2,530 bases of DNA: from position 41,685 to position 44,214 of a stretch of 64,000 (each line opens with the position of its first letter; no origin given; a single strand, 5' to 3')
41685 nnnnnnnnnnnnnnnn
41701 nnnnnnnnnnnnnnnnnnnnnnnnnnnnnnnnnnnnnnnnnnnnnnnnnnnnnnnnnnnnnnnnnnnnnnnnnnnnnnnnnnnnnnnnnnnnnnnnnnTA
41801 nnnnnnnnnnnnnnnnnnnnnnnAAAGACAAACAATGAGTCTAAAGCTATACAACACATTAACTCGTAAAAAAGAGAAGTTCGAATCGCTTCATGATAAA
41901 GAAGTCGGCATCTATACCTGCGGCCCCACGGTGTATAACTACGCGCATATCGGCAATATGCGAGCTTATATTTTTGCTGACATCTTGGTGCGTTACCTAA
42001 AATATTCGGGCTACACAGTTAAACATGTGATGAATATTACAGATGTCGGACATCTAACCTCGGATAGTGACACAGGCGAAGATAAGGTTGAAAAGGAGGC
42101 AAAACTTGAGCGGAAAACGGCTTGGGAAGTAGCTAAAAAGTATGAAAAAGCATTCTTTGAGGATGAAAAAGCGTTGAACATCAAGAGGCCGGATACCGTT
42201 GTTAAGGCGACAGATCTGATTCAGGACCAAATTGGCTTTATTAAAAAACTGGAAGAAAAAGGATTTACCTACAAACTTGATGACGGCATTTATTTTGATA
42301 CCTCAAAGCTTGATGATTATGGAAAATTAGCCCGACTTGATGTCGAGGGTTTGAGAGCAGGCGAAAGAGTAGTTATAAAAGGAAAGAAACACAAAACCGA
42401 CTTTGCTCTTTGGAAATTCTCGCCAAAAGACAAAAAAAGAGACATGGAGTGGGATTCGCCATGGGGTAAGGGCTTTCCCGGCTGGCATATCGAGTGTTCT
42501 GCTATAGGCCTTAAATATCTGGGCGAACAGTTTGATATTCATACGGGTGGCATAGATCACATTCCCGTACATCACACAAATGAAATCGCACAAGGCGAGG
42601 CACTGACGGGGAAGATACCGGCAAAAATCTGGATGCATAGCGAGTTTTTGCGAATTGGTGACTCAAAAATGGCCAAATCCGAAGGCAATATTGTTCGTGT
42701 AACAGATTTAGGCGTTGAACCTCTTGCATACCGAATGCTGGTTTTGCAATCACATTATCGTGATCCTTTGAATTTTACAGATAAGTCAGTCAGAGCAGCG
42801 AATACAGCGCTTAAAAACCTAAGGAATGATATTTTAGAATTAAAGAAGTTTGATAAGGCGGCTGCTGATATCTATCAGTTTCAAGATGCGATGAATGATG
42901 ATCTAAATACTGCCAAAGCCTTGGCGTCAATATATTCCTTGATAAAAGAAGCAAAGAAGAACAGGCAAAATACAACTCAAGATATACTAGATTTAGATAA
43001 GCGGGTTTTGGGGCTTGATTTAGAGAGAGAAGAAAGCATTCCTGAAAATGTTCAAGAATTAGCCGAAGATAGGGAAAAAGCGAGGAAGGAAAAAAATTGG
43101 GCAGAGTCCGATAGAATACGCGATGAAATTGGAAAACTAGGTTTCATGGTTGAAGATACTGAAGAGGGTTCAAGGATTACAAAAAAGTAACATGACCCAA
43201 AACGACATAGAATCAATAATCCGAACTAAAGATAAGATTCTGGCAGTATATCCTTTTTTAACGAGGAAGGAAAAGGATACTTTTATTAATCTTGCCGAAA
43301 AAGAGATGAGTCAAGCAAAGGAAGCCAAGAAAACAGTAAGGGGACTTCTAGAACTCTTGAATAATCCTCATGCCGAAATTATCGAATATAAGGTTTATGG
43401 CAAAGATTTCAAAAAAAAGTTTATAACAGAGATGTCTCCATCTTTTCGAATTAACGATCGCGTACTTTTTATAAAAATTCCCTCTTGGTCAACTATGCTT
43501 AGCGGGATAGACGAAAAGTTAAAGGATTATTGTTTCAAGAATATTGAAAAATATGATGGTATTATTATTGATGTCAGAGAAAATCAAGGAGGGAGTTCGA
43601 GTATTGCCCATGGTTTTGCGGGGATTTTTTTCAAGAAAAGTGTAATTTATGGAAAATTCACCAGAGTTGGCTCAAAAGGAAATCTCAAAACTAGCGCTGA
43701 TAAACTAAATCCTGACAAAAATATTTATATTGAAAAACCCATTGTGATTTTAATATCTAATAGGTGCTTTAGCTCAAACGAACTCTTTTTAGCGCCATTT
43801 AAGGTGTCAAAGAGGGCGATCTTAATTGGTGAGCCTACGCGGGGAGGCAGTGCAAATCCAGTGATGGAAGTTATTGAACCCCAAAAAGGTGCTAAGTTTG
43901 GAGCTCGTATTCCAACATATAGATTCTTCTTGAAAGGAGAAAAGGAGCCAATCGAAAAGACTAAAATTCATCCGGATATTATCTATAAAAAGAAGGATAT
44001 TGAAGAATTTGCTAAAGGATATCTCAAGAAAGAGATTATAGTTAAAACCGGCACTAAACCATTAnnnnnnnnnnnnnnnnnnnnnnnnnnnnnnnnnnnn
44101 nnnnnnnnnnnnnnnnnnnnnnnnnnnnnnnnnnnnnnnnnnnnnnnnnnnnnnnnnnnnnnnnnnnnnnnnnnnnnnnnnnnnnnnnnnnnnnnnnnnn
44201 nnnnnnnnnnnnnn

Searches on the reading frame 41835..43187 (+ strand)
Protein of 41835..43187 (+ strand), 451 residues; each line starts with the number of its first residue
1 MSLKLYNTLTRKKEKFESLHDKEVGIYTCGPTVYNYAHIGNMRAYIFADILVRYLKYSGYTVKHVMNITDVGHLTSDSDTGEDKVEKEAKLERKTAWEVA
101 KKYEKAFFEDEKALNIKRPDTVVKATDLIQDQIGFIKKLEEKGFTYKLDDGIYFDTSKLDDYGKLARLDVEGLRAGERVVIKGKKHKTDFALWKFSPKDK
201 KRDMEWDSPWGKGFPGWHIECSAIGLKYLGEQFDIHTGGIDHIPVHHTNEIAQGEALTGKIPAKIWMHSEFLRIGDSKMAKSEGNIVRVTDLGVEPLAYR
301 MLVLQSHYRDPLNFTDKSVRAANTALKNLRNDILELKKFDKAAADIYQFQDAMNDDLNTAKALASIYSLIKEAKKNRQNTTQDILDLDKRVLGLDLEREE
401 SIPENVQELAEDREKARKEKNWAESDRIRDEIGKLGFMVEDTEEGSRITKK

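Call 56: search_protein_families(library=pfam, proteins=[window:41835-43187:+], max_evalue=0.0001)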
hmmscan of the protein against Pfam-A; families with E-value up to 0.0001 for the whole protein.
window:41835-43187:+ (451 aa): 6 families
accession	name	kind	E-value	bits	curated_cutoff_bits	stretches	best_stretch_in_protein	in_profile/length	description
PF01406.26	tRNA-synt_1e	-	1e-95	321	27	1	16-322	2-299/301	tRNA synthetases class I (C) catalytic domain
PF09334.17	tRNA-synt_1g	-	3.5e-11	42.9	20.1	1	34-157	11-125/391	tRNA synthetases class I (M)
PF09190.17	DALR_2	-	7.5e-10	39.7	22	1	348-384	1-38/57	DALR domain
PF23493.1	CysS_C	-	4e-09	36.9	23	1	402-444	4-46/51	Cysteinyl-tRNA ligase anticodon binding domain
PF01921.24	tRNA-synt_1f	-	6.8e-05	22.4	27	0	13-74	15-73/360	tRNA synthetases class I (K)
PF00133.28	tRNA-synt_1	-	9.4e-05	21.8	22.7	0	21-74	22-75/414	tRNA synthetases class I (I, L, M and V)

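Call 74: find_homologous_proteins(query=window:41835-43187:+, max_evalue=1e-30)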
Query window:41835-43187:+ (451 aa): 8000 proteins with E <= 1e-30 among 8000 candidates; the best 120 are listed.
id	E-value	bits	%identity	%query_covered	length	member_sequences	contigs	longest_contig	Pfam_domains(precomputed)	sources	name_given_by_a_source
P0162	0.0e+0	1018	100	100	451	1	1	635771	PF09334.18,PF01406.26,PF23493.2,PF09190.18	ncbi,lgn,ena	-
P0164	9.6e-244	827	80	100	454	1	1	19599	PF09334.18,PF01406.26,PF23493.2,PF01921.25,PF09190.18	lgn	-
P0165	2.2e-237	806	79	99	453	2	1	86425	PF09334.18,PF01406.26,PF23493.2,PF09190.18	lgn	-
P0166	3.5e-233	793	76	99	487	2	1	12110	PF09334.18,PF01406.26,PF23493.2,PF09190.18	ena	-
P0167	1.5e-230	784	76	99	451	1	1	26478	PF09334.18,PF01406.26,PF23493.2,PF09190.18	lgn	-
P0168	1.7e-228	777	75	100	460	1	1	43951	PF09334.18,PF01406.26,PF23493.2,PF09190.18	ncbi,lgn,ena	-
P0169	1.8e-228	777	75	100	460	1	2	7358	PF09334.18,PF01406.26,PF23493.2,PF09190.18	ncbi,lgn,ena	-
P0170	4.5e-228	776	75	100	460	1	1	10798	PF09334.18,PF01406.26,PF23493.2,PF09190.18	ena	-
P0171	2.0e-227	774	75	100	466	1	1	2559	PF09334.18,PF01406.26,PF23493.2,PF01921.25,PF09190.18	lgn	-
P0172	9.6e-221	752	73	99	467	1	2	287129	PF09334.18,PF01406.26,PF23493.2,PF09190.18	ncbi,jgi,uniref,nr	ncbi:cysteine--tRNA ligase [candidate division WS5 bacterium]|uniref:Cysteine--tRNA ligase n=1 Tax=c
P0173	5.2e-217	739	71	100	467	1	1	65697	PF09334.18,PF01406.26,PF23493.2,PF00133.29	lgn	-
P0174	1.9e-205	701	68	100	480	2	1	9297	PF09334.18,PF01406.26,PF23493.2,PF09190.18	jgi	jgi:cysteinyl-tRNA synthetase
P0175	1.7e-190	652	84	73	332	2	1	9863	PF09334.18,PF01406.26,PF01921.25,PF00133.29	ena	-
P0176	2.4e-169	582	59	99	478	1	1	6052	PF09334.18,PF01406.26,PF09190.18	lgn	-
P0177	4.0e-169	581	60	99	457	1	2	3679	PF09334.18,PF01406.26,PF23493.2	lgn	-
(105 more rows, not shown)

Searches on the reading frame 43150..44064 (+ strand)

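Call 81: search_protein_families(library=pfam, proteins=[window:43150-44064:+], max_evalue=0.0001)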
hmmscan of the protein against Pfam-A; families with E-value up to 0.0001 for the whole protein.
window:43150-44064:+ (305 aa): 1 family
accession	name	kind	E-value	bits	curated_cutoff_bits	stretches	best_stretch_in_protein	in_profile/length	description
PF03572.23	Peptidase_S41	-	3.5e-22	79.2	24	1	105-278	2-164/165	Peptidase family S41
